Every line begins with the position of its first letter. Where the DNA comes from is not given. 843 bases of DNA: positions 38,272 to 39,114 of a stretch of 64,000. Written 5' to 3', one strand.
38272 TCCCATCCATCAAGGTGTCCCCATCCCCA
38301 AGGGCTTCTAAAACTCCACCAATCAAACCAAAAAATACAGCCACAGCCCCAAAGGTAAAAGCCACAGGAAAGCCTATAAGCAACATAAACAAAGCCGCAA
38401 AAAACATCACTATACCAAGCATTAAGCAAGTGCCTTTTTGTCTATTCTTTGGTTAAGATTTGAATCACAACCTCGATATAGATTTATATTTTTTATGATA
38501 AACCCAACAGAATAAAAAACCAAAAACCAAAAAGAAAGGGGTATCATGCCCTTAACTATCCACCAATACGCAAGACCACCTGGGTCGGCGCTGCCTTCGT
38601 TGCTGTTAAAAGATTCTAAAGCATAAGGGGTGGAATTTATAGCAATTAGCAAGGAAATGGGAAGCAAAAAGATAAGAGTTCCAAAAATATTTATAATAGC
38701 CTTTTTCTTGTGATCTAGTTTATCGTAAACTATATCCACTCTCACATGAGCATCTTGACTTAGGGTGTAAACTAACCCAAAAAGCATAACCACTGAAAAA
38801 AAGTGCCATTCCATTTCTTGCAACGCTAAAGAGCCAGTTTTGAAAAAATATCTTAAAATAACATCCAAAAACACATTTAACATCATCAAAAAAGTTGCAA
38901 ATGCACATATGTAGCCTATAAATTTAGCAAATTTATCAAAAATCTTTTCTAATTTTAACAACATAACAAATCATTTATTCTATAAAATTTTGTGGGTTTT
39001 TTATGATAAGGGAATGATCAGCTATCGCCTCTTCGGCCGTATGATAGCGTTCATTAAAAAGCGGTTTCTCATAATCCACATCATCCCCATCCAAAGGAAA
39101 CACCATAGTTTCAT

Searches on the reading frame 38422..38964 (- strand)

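Call 14: search_protein_families(library=pfam, proteins=[window:38422-38964:-], max_evalue=0.001)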
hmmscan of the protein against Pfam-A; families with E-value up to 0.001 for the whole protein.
window:38422-38964:- (180 aa): 1 family
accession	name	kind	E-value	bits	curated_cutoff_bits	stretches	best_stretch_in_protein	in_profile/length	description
PF04290.18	DctQ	-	8.1e-19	68.3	28.3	1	27-159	1-129/132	Tripartite ATP-independent periplasmic transporters, DctQ component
